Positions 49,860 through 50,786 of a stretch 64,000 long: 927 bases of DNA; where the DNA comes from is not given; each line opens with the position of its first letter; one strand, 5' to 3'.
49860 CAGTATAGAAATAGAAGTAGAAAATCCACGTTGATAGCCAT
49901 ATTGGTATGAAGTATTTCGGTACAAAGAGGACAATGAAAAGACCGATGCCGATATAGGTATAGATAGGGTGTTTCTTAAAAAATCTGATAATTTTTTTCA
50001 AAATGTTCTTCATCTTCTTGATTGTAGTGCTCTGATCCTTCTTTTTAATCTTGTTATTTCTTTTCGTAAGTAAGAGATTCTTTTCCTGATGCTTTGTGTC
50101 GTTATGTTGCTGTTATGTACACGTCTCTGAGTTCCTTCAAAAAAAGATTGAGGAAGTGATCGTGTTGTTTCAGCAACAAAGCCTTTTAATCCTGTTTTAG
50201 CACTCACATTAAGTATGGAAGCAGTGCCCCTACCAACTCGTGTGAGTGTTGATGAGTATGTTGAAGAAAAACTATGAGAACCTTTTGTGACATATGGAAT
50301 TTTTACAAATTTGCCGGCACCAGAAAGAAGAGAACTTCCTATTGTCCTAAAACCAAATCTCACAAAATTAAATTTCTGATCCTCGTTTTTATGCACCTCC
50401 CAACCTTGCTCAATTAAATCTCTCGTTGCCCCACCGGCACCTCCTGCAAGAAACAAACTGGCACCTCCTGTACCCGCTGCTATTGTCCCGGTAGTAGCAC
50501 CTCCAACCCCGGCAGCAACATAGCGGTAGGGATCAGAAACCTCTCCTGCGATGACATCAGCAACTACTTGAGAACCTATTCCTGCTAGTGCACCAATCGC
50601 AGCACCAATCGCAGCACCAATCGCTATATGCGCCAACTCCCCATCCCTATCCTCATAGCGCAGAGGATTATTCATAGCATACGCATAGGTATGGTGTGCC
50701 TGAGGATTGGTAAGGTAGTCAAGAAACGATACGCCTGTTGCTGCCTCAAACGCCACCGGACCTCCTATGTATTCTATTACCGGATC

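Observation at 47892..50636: Uncharacterised glycine-zipper C-terminal toxin domains paired with 3-TM immunity proteins, possibly a new pore-forming toxin/immunity family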

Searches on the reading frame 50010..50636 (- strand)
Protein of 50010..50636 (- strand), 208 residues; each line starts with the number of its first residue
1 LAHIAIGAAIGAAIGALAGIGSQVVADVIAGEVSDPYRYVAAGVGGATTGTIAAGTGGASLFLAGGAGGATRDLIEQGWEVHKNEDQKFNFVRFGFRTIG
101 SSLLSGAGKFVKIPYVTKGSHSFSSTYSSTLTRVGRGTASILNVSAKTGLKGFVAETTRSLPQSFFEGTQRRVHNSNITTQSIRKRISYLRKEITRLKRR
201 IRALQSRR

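Call 3: search_protein_families(library=pfam, proteins=[window:50010-50636:-], max_evalue=1)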
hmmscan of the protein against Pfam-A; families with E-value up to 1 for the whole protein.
window:50010-50636:- (208 aa): 3 families
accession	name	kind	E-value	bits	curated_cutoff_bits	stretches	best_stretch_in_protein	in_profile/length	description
PF15397.11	DUF4618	-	0.13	12.2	34.9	1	159-206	167-214/258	Domain of unknown function (DUF4618)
PF19645.4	DUF6148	-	0.15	12.6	27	1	170-203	33-64/74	Family of unknown function (DUF6148)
PF06698.16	DUF1192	-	0.24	12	25.5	1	183-205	25-47/58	Protein of unknown function (DUF1192)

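Call 4: search_protein_families(library=ncbifam, proteins=[window:50010-50636:-], max_evalue=1)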
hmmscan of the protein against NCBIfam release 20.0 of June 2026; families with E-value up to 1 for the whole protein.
window:50010-50636:- (208 aa): 1 family
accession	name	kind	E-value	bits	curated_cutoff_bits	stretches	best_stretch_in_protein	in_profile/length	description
NF053609.1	Sul12a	equivalog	0.026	14.7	150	1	141-205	28-92/103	Sul12a family chromatin-organizing protein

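Call 8: find_homologous_proteins(query=window:50013-50633:-, max_evalue=0.01)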
Query seq(207 aa): 8000 candidates shared short words with the query, none scored E <= 0.01.

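Call 21: search_protein_representatives(alignment_id=A1)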
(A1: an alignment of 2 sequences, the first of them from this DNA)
Query: 2 sequences, 207 profile positions. Proteins with E-value up to 0.001 (for the whole library): 178; up to 1e-10: 12; up to 1e-30: 1. The best 150 are listed.
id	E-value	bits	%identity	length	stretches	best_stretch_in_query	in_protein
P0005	5.6e-112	388.8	-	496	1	1-207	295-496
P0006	6.8e-18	81.5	-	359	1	11-200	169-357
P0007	2.3e-15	73.2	-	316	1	12-166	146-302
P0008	4.6e-15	72.2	-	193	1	13-157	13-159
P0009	2.6e-14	69.8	-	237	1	8-158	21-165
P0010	3.2e-13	66.2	-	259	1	1-155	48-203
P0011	7.5e-13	65.0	-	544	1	1-172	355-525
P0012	5.8e-12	62.1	-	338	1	13-157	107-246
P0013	7.7e-12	61.7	-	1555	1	14-168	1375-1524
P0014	2.1e-11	60.2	-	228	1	10-163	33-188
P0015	4.3e-11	59.3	-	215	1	2-187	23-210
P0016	5.0e-11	59.0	-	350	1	3-170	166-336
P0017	1.3e-10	57.6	-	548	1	14-156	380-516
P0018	1.6e-10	57.3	-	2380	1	9-205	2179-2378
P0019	1.8e-10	57.2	-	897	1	5-194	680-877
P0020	2.0e-10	57.0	-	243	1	3-167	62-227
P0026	6.9e-10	55.3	-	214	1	6-157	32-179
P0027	1.0e-09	54.8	-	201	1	7-169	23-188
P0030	1.2e-09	54.5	-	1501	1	9-153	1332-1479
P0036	7.5e-09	51.9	-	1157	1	14-162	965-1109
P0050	5.0e-08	49.2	-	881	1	6-156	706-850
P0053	6.5e-08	48.8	-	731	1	1-148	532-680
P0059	1.9e-07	47.4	-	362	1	10-171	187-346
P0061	2.3e-07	47.1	-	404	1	3-173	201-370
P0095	5.6e-06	42.5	-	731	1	13-155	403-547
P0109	1.2e-05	41.5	-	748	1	11-198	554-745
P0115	1.6e-05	41.0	-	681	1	14-154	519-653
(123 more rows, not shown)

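Call 23: search_protein_families(library=pfam, proteins=[P0006, P0007, P0008, P0009, P0010, P0014, P0015, P0020, P0026, P0027], max_evalue=0.1)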
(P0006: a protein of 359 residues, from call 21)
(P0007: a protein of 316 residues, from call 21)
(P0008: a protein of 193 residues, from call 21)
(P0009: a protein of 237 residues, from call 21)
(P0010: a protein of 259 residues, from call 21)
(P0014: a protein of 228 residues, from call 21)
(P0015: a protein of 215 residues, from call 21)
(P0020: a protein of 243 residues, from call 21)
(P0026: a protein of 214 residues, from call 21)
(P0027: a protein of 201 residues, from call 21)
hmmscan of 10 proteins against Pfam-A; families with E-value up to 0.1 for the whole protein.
P0006 (359 aa): 0 families

P0007 (316 aa): 1 family
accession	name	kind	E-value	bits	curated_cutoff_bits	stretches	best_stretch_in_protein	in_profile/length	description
PF03527.20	RHS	-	0.098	13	27.9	0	34-64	2-32/38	RHS protein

P0008 (193 aa): 1 family
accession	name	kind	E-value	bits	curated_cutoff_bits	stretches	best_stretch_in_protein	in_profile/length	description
PF01144.29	CoA_trans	-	0.0051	16.7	23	1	7-90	44-129/217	Coenzyme A transferase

P0009 (237 aa): 0 families

P0010 (259 aa): 1 family
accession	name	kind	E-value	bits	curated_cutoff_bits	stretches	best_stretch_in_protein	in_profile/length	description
PF00193.23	Xlink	-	0.02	15.6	27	1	176-229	18-71/92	Extracellular link domain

P0014 (228 aa): 1 family
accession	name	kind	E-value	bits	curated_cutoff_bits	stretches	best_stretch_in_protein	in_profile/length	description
PF19814.4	DUF6297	-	0.052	12.8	29.8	1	59-118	58-113/375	Family of unknown function (DUF6297)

P0015 (215 aa): 2 families
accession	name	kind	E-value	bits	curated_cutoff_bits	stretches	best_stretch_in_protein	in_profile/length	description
PF13600.11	DUF4140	-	0.028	15.3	27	1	134-210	16-89/98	N-terminal domain of unknown function (DUF4140)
PF12761.13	End3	-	0.043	14.4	25.2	1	184-214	79-109/115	Actin cytoskeleton-regulatory complex protein END3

P0020 (243 aa): 0 families

P0026 (214 aa): 3 families
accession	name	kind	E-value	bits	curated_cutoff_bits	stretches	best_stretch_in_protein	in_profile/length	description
PF05433.20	Rick_17kDa_Anti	-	0.068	13.5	24.2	1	28-45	23-40/43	Glycine zipper 2TM domain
PF12080.14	GldM_4th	-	0.077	14.1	24.6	0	89-168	12-91/114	GldM C-terminal domain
PF13488.11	Gly-zipper_Omp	-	0.085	13.2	25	1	28-45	19-36/46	Glycine zipper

P0027 (201 aa): 0 families

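Call 29: search_solved_structures(query=A2, max_evalue=10, show_alignments=3)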
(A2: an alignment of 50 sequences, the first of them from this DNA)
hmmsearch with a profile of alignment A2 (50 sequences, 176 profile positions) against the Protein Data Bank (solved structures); distinct sequences matched with E-value up to 10: 14.
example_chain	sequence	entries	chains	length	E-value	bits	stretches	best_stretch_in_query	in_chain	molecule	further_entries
7v2c_V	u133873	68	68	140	0.001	22.2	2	22-67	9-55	NADH dehydrogenase [ubiquinone] 1 alpha subcomplex subunit 11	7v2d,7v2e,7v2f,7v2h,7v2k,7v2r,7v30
5gpn_Ag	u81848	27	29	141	0.0011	22.2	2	21-66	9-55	NADH dehydrogenase [ubiquinone] 1 alpha subcomplex subunit 11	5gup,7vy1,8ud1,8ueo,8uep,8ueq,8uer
9smf_Y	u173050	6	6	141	0.051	16.7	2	6-72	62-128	NADH dehydrogenase [ubiquinone] 1 alpha subcomplex subunit 11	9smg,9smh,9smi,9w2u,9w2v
5ldx_Y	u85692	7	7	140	0.051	16.7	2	6-72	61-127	NADH dehydrogenase [ubiquinone] 1 alpha subcomplex subunit 11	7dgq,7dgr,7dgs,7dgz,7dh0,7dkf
9r01_V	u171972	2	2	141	0.051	16.7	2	23-64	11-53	NADH dehydrogenase [ubiquinone] 1 alpha subcomplex subunit 11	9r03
6zka_V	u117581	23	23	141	0.053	16.7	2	23-64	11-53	Mitochondrial complex I, B14.7 subunit | Uncharacterized protein | NADH dehydrogenase [ubiquinone] 1 alpha subcomplex subunit 11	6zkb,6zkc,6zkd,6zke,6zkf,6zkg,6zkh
6q9b_AK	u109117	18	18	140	0.053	16.7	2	23-64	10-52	NADH dehydrogenase [ubiquinone] 1 alpha subcomplex subunit 11 | NDUFA11 | Complex I-B14.7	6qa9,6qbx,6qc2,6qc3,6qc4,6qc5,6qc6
5lc5_Y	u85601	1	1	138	0.055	16.6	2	6-71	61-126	NADH dehydrogenase [ubiquinone] 1 alpha subcomplex subunit 11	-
5ldw_Y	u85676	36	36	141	0.065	16.4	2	6-72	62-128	NADH dehydrogenase [ubiquinone] 1 alpha subcomplex subunit 11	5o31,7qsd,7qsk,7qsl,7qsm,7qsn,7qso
8om1_Y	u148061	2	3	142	0.87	12.7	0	6-65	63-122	NADH dehydrogenase [ubiquinone] 1 alpha subcomplex subunit 11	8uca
6g2j_Y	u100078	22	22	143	0.89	12.7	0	6-65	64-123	MCG5603 | NADH dehydrogenase [ubiquinone] 1 alpha subcomplex subunit 11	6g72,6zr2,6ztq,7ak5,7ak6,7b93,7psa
8pw5_Y1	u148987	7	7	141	1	12.5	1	6-65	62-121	NADH dehydrogenase [ubiquinone] 1 alpha subcomplex subunit 11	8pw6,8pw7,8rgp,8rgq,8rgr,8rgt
7ypu_A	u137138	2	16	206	1.4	12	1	26-51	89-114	Acetyltransferase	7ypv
6tba_8A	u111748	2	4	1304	3.2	10.9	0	36-73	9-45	Uncharacterized protein | Putative gene transfer agent protein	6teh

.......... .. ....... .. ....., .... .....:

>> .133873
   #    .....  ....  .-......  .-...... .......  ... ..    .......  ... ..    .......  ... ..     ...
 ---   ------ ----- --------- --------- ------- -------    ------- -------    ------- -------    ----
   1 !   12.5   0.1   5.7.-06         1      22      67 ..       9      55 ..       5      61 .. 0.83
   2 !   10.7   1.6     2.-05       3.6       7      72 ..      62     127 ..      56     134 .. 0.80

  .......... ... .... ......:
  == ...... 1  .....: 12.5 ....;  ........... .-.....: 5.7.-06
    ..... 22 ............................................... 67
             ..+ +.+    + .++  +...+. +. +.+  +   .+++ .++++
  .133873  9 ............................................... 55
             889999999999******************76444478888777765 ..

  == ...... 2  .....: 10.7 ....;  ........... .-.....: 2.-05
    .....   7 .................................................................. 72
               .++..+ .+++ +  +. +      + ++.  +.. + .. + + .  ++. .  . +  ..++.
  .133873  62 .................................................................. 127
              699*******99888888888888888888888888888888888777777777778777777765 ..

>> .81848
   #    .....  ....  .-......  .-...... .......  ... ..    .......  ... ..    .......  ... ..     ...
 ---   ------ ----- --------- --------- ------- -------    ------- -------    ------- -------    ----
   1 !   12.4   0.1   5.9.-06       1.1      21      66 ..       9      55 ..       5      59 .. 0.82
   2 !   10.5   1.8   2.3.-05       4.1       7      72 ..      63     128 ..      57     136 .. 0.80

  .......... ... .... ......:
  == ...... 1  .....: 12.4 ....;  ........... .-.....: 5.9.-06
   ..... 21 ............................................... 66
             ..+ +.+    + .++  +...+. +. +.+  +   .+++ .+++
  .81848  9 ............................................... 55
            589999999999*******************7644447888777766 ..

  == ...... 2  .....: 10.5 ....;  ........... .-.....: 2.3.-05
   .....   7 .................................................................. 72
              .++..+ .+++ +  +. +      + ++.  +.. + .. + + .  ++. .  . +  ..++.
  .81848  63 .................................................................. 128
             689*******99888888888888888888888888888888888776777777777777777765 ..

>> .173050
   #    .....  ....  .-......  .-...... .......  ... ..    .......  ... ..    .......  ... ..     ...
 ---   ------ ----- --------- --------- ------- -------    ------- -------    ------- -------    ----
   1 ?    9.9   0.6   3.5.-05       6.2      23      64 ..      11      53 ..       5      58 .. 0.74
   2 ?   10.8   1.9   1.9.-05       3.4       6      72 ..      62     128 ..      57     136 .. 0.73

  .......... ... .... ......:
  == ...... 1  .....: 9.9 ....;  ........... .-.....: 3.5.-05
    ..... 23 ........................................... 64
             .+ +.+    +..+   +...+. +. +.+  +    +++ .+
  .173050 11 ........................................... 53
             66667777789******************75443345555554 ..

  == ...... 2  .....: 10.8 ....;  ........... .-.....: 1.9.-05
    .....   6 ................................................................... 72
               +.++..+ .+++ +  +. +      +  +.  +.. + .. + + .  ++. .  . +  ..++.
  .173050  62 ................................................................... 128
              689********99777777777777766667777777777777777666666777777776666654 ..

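Call 40: predict_structure(alignment_id=A2)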
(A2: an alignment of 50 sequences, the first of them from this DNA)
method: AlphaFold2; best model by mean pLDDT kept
length: 207 residues; sequences in the alignment: 50
mean_pLDDT: 86.4   pTM: 0.68
mean pLDDT of the five models: 86.4, 82.9, 80.3, 77.9, 72.2
residues with pLDDT >= 90: 59; 70-90: 148; 50-70: 0; < 50: 0
segments of 3 or more residues with pLDDT < 50: none
pLDDT, mean of each block of 10 residues (from residue 1): 80 86 86 90 89 79 82 90 93 83 78 91 88 84 84 81 80 84 94 98 96
secondary structure, 60 per line:
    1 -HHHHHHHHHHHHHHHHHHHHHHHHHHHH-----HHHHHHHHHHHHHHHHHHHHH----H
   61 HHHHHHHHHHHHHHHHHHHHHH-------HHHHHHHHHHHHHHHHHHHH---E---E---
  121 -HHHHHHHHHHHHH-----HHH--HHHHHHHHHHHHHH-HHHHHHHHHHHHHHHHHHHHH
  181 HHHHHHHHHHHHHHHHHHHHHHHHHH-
elements in order: H2-29 H35-55 H60-82 H90-109 H122-134 H145-158 H160-206

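Call 55: search_protein_families(library=pfam, alignment_id=A2, max_evalue=0.01)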
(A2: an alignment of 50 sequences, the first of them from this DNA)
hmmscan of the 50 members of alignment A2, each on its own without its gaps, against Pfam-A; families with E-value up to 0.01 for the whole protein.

A. member 1, seq(207 aa): 0 families

B. families by the number of members that match (of 50 scanned): 2 families
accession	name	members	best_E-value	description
PF13441.11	Gly-zipper_YMGG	2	0.00017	YMGG-like Gly-zipper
PF07155.17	ECF-ribofla_trS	1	0.0033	ECF-type riboflavin transporter, S component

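Call 56: search_protein_families(library=ncbifam, alignment_id=A2, max_evalue=0.01)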
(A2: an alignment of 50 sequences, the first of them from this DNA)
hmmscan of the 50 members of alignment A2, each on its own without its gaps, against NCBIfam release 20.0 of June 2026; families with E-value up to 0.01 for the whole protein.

A. member 1, seq(207 aa): 0 families

B. families by the number of members that match (of 50 scanned): 1 family
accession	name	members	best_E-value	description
NF009126.0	PRK12479.1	1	0.0067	branched-chain-amino-acid transaminase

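Call 66: search_protein_families(library=pfam, max_evalue=0.001, proteins=[P0059, P0061, P0020, P0050, P0053, P0095, P0109, P0115, P0030, P0036])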
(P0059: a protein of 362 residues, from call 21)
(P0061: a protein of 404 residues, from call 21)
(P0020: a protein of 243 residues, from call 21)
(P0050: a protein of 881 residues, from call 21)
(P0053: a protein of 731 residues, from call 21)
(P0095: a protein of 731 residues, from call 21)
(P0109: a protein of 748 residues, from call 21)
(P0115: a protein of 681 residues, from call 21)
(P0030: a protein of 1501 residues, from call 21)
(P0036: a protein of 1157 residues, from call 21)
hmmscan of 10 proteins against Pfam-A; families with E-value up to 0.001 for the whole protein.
P0059 (362 aa): 0 families

P0061 (404 aa): 0 families

P0020 (243 aa): 0 families

P0050 (881 aa): 1 family
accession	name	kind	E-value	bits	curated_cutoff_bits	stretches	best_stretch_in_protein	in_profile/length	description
PF05593.20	RHS_repeat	-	2.4e-32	111.1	22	4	71-100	5-34/38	RHS Repeat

P0053 (731 aa): 3 families
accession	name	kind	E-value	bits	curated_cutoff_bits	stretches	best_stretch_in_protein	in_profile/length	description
PF05593.20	RHS_repeat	-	5.4e-38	129.1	22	6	180-215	2-37/38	RHS Repeat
PF25023.1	TEN_YD-shell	-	1.6e-05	23.7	50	0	143-254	51-163/909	Teneurin YD-shell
PF15283.12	DUF4595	-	1.7e-05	25.3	34.2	0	116-218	2-99/202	Domain of unknown function (DUF4595) with porin-like fold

P0095 (731 aa): 2 families
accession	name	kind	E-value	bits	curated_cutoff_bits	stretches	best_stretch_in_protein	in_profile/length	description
PF05593.20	RHS_repeat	-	8.5e-34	115.7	22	5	209-239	1-32/38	RHS Repeat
PF24595.1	DUF7619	-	3.5e-05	24.3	27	1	575-660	1-82/133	Domain of unknown function (DUF7619)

P0109 (748 aa): 2 families
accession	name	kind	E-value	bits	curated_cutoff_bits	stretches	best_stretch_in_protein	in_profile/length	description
PF05345.18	He_PIG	-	8.6e-31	106.7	24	3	228-297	5-84/96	Putative Ig domain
PF07495.19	Y_Y_Y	-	2.6e-06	27.7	26.6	0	275-310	29-64/65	Y_Y_Y domain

P0115 (681 aa): 1 family
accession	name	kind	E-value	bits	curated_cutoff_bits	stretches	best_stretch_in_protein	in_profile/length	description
PF05593.20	RHS_repeat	-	1.2e-49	166.2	22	5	17-53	2-38/38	RHS Repeat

P0030 (1501 aa): 6 families
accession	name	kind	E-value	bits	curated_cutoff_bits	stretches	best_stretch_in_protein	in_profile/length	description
PF05593.20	RHS_repeat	-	1.6e-120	392.1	22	16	986-1021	1-36/38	RHS Repeat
PF20148.4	DUF6531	-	2.2e-11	44.4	24.1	1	235-309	2-74/74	Domain of unknown function (DUF6531)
PF23414.1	Beta-prop_EML_2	-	6.7e-06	26.1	90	0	486-598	50-162/266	Echinoderm microtubule-associated protein second beta-propeller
PF23389.1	Beta-prop_WDR19_1st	-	7.2e-05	22.4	27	0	522-638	42-158/325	WDR19 first beta-propeller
PF25023.1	TEN_YD-shell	-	0.00011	20.9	50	0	562-679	39-157/909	Teneurin YD-shell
PF25174.1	Beta-prop_THOC3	-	0.00017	21.1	305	0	931-1042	82-193/272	THOC3 beta-propeller domain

P0036 (1157 aa): 2 families
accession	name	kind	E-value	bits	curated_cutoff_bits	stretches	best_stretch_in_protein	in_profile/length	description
PF05593.20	RHS_repeat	-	2.2e-77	254.6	22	8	300-336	1-37/38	RHS Repeat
PF07661.19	MORN_2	-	0.00072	19.9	29.6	0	140-156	6-22/22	MORN repeat variant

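Call 81: fold_search(model_id=the predicted structure, library=pdb)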
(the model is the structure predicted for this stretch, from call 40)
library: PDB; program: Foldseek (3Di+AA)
matches with E <= 10: 99; with E <= 0.001: 0
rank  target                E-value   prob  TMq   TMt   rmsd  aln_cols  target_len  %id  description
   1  7d7q_B                1.2e+00  0.20  0.25  0.19  13.7       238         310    8  Crystal structure of the transmembrane domain and linker region of Salpingoeca rosetta rhodopsin phosphodiesterase (released 2020-11-18)
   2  8ynt_R                1.3e+00  0.14  0.20  0.13  24.4       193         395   14  Cryo-EM structure of SNAP-94847-bound MCHR1, S2 state (released 2024-12-18)
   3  5k3g_C                1.3e+00  0.08  0.17  0.08  14.2       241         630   11  Crystals structure of Acyl-CoA oxidase-1 in Caenorhabditis elegans, Apo form-I (released 2016-08-24)
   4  5k3g_D                1.7e+00  0.08  0.18  0.09  14.6       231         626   10  Crystals structure of Acyl-CoA oxidase-1 in Caenorhabditis elegans, Apo form-I (released 2016-08-24)
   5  8qae_A                1.8e+00  0.09  0.20  0.19  17.6       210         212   10  X-ray crystal structure of a de novo designed single-chain antiparallel 6-helix alpha-helical barrel, sc-apCC-6-SLLA (released 2024-07-03)
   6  5k3h_C                1.8e+00  0.07  0.17  0.08  14.1       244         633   10  Crystals structure of Acyl-CoA oxidase-1 in Caenorhabditis elegans, Apo form-II (released 2016-08-24)
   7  5k3h_B                1.8e+00  0.05  0.15  0.07  15.6       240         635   12  Crystals structure of Acyl-CoA oxidase-1 in Caenorhabditis elegans, Apo form-II (released 2016-08-24)
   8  2v0o_C                2.1e+00  0.04  0.14  0.12  31.6       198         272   13  FCHO2 F-BAR domain (released 2007-06-26)
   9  2v0o_A                2.1e+00  0.04  0.14  0.11  30.8       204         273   13  FCHO2 F-BAR domain (released 2007-06-26)
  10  5k3g_A                2.3e+00  0.06  0.17  0.08  14.3       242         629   11  Crystals structure of Acyl-CoA oxidase-1 in Caenorhabditis elegans, Apo form-I (released 2016-08-24)
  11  5k3h_D                2.3e+00  0.06  0.17  0.08  14.5       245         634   11  Crystals structure of Acyl-CoA oxidase-1 in Caenorhabditis elegans, Apo form-II (released 2016-08-24)
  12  8djk_B                2.4e+00  0.08  0.18  0.15  14.3       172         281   15  HMGCR-UBIAD1 Complex State 2 (released 2022-08-03)
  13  5k3g_B                2.4e+00  0.06  0.17  0.08  14.4       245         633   11  Crystals structure of Acyl-CoA oxidase-1 in Caenorhabditis elegans, Apo form-I (released 2016-08-24)
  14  5vju                  2.4e+00  0.05  0.15  0.16  19.9       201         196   11  De Novo Photosynthetic Reaction Center Protein Variant Equipped with His-Tyr H-bond, Heme B, and Cd(II) ions (released 2018-04-25)
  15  9goe_A                2.5e+00  0.14  0.25  0.09  10.7       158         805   20  Cryo-EM structure of the multiple peptide resistance factor (MprF) from Pseudomonas aeruginosa bound to a synthetic na (released 2025-03-12)
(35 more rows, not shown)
